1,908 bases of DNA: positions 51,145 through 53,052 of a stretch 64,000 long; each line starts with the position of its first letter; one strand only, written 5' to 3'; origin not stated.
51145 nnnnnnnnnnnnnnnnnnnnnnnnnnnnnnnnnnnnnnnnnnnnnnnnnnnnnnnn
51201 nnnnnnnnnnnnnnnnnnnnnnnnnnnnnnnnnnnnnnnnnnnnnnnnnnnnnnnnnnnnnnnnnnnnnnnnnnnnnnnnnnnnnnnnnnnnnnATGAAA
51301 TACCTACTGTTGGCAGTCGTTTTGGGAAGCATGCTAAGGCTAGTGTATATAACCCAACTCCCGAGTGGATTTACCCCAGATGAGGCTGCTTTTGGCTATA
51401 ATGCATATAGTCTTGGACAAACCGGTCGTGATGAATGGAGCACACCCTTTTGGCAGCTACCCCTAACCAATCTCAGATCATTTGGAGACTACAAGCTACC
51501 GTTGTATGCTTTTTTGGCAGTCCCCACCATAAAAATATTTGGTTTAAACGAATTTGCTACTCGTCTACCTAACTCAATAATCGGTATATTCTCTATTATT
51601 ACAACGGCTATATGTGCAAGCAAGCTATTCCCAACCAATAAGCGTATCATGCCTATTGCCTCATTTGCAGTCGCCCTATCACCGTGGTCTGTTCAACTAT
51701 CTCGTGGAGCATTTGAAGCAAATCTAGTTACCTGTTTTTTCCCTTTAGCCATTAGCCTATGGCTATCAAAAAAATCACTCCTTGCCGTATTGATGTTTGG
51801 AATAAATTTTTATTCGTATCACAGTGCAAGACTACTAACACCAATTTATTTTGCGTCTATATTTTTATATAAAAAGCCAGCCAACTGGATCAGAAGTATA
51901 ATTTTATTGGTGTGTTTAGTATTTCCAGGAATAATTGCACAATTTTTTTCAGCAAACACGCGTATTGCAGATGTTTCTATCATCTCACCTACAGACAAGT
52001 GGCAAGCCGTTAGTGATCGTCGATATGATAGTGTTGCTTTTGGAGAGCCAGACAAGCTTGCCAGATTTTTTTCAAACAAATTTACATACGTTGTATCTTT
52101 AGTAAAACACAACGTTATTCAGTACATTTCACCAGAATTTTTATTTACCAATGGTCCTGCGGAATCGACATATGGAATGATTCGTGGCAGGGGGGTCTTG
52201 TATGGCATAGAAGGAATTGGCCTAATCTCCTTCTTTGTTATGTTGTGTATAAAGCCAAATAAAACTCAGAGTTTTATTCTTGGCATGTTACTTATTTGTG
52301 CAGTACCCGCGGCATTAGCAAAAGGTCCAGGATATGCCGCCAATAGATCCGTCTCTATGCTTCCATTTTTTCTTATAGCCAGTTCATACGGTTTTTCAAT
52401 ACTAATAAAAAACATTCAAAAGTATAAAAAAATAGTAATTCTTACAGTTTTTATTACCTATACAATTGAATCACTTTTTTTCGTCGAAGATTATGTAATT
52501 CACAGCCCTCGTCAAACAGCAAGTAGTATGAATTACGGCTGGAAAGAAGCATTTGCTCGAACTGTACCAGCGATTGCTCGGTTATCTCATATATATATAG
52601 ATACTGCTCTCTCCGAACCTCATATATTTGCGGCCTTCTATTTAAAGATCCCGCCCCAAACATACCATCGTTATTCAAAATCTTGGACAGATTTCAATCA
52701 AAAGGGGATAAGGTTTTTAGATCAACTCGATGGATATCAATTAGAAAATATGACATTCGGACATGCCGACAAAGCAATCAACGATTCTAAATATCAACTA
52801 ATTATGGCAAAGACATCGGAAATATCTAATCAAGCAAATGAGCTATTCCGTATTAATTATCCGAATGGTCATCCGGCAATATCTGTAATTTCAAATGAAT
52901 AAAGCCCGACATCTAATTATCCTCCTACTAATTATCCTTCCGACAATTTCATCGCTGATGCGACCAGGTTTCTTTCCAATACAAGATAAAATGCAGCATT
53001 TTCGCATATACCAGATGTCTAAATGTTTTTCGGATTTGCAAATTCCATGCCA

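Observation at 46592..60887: Lineage-specific expansion of DE-motif PMT/ArnT-like GT-C enzymes, three in direct tandem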

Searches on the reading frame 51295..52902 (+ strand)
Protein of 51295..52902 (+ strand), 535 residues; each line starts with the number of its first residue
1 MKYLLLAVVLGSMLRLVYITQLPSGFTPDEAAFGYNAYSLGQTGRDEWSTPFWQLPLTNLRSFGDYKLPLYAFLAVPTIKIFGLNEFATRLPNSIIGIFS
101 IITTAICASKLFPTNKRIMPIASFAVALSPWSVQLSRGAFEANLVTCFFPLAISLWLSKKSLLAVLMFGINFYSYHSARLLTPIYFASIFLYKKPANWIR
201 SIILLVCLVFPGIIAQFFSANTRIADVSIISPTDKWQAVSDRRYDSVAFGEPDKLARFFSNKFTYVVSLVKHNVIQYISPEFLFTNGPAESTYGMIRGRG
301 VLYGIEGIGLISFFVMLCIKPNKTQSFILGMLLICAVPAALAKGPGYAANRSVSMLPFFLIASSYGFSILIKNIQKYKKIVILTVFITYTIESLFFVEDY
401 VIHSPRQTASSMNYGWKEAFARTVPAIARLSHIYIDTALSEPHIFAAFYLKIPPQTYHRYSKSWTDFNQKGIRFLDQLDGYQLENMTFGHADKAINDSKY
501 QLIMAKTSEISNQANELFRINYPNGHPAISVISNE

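Call 4: search_protein_families(library=pfam, proteins=[window:51295-52902:+], max_evalue=0.01)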
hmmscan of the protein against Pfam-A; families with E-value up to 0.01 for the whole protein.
window:51295-52902:+ (535 aa): 1 family
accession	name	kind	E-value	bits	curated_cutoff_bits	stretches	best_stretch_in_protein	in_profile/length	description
PF13231.12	PMT_2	-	0.0037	17.9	26.1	1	69-209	4-148/160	Dolichyl-phosphate-mannose-protein mannosyltransferase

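Call 5: search_protein_families(library=ncbifam, proteins=[window:51295-52902:+], max_evalue=0.01)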
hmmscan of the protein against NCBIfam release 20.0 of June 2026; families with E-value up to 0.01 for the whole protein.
window:51295-52902:+ (535 aa): 0 families

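Call 65: list_cluster_members(proteins=[P0001, window:51295-52899:+, window:56126-57679:+, window:57679-59274:+, window:59277-60884:+])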
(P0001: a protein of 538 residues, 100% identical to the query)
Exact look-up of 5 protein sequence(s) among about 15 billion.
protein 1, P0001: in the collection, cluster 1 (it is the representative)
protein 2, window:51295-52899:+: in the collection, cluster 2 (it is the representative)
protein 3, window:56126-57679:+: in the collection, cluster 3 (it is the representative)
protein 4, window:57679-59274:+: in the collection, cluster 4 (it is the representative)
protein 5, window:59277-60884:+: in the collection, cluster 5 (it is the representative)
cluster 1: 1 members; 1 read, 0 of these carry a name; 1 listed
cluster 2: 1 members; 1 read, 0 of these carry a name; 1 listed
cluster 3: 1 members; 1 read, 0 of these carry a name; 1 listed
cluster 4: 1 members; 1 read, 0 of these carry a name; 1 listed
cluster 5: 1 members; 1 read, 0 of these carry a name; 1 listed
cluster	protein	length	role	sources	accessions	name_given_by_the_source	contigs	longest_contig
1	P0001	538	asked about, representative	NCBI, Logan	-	-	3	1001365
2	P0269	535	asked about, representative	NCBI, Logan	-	-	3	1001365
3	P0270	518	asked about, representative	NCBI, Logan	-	-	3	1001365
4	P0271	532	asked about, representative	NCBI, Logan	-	-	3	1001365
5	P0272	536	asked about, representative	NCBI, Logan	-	-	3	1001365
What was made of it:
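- Tried and rejected: The cluster look-up gave no organism name for the source genome (call 65).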
